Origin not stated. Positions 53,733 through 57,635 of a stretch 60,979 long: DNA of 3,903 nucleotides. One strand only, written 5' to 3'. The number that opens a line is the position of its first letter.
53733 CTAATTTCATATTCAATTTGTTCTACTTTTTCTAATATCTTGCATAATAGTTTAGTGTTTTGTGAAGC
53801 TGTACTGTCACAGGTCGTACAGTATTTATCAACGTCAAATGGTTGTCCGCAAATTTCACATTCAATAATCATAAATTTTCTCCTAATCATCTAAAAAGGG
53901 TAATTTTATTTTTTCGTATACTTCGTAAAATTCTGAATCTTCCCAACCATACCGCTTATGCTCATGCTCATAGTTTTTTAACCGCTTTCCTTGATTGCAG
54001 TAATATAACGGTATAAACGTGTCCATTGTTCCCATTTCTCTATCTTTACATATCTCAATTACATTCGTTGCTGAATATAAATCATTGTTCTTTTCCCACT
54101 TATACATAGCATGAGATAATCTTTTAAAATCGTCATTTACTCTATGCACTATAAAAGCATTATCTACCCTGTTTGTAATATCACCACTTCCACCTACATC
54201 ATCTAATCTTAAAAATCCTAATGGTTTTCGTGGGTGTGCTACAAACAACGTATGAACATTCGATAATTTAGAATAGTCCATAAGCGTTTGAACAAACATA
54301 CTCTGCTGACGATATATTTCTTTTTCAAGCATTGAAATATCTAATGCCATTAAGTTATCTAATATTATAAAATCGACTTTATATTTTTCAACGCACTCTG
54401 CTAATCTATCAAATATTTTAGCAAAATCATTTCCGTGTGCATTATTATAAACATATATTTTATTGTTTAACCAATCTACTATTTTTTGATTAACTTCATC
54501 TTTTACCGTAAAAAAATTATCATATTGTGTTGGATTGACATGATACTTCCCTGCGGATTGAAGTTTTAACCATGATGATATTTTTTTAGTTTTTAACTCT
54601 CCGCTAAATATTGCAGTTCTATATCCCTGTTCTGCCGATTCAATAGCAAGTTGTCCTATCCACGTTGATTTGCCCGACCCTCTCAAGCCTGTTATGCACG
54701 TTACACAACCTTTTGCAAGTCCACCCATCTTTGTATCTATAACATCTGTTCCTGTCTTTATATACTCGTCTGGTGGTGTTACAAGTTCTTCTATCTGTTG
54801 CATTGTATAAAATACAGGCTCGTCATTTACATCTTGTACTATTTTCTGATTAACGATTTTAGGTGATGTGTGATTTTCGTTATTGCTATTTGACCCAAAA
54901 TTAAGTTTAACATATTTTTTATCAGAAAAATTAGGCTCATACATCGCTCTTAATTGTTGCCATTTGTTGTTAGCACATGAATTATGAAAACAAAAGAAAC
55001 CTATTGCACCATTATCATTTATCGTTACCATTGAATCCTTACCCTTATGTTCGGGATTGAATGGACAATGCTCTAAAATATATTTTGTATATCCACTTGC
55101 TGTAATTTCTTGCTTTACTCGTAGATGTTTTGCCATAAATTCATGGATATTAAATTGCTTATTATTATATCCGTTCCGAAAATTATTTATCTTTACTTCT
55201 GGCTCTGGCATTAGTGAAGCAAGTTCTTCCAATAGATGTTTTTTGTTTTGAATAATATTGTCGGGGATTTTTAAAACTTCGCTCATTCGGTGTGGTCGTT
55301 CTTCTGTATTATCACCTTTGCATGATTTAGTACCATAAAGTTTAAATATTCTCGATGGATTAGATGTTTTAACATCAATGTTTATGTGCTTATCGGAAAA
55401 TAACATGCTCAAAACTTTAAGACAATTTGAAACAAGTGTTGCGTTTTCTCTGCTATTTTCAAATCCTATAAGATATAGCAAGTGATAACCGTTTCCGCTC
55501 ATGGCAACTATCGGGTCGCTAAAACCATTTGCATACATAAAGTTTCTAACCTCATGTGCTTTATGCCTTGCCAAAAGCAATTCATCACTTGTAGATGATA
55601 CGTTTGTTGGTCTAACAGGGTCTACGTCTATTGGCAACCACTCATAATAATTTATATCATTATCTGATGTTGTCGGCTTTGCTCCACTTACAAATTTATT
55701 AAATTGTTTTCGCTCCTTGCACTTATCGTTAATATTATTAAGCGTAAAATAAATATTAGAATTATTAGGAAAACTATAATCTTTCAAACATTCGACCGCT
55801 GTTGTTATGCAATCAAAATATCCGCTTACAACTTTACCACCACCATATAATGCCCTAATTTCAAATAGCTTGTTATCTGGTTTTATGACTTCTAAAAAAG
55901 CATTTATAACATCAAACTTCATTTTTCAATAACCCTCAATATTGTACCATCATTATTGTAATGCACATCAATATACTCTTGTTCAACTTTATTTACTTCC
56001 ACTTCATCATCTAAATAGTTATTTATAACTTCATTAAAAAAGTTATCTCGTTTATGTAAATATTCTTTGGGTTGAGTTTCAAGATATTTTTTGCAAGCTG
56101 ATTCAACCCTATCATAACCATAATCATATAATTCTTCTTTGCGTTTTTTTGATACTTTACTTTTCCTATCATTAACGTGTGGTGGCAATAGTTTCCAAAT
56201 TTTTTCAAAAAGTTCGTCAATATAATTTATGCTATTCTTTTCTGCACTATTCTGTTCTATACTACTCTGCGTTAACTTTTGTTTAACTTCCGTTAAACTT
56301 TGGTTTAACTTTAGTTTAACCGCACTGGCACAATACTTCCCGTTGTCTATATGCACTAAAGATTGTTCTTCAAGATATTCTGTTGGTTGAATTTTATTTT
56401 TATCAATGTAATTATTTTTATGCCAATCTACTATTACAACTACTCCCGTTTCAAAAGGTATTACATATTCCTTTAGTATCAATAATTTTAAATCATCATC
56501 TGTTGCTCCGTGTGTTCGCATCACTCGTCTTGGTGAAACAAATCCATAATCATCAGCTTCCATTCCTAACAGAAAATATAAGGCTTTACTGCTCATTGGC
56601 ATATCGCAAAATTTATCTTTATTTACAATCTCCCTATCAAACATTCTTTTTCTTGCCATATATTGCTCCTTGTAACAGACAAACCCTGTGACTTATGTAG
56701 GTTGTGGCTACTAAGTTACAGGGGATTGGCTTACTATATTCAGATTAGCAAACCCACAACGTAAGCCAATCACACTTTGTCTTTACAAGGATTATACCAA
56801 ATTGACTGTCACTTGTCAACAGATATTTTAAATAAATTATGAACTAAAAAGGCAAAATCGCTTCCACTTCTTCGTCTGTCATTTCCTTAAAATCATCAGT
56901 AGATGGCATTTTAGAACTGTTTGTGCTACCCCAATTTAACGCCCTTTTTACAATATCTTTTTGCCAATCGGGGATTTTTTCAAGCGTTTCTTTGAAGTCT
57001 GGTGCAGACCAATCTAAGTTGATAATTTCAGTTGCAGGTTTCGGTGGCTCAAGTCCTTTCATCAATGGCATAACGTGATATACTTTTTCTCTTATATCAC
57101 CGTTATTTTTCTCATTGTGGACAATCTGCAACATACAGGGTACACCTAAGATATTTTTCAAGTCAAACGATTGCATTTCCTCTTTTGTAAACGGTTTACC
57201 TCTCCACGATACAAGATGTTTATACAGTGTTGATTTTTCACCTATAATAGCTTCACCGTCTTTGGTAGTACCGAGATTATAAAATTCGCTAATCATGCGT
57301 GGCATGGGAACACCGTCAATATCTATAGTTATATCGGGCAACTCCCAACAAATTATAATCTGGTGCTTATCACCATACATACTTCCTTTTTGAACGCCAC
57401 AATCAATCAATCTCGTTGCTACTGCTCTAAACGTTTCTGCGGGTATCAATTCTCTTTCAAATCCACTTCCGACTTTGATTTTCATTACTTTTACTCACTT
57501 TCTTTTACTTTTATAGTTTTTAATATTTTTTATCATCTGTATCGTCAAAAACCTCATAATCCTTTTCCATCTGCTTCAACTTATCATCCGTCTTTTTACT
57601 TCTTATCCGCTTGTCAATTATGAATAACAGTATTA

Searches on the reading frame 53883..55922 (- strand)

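Call 45: search_protein_families(library=phrogs, proteins=[window:53883-55922:-], max_evalue=0.00001)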
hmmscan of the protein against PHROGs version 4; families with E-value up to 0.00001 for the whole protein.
window:53883-55922:- (679 aa): 3 families
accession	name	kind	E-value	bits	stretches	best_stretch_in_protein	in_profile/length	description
phrog_239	-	DNA, RNA and nucleotide metabolism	1.4e-36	127.8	1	374-657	327-605/801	DNA primase/helicase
phrog_19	-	DNA, RNA and nucleotide metabolism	1e-35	124.7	2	382-635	329-580/621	DnaB-like replicative helicase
phrog_5482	-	unknown function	3.3e-25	89.6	1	399-654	47-302/341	-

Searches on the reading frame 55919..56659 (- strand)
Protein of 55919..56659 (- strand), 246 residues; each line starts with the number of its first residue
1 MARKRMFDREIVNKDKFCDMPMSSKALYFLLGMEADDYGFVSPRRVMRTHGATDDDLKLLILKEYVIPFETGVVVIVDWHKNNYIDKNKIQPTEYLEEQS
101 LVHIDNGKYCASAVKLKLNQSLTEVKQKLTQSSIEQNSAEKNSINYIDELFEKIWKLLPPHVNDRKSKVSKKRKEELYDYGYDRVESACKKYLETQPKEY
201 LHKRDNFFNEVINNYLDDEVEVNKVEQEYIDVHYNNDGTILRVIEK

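Call 45: search_protein_families(library=phrogs, proteins=[window:55919-56659:-], max_evalue=0.00001)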
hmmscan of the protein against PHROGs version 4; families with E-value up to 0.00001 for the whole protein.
window:55919-56659:- (246 aa): 3 families
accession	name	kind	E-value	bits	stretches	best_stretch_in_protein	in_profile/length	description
phrog_5708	-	DNA, RNA and nucleotide metabolism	9.2e-45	154.7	1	1-193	1-193/263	DnaD-like helicase loader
phrog_8489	-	DNA, RNA and nucleotide metabolism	4.1e-44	152.8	1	1-211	1-225/296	DnaD-like helicase loader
phrog_1163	-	unknown function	8.2e-23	82.5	1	1-225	8-257/273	-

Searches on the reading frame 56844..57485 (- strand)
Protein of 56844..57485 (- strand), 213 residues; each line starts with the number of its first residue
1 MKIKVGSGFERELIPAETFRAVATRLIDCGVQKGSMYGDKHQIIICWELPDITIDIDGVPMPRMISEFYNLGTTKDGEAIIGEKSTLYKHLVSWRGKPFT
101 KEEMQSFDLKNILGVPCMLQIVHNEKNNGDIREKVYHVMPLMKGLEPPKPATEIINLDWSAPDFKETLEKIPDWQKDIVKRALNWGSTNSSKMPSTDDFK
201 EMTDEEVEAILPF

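Call 45: search_protein_families(library=phrogs, proteins=[window:56844-57485:-], max_evalue=0.00001)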
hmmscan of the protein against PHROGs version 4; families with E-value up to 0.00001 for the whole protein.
window:56844-57485:- (213 aa): 1 family
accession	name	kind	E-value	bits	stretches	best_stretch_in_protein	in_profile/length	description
phrog_862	-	unknown function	1.6e-09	39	1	5-186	25-223/276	-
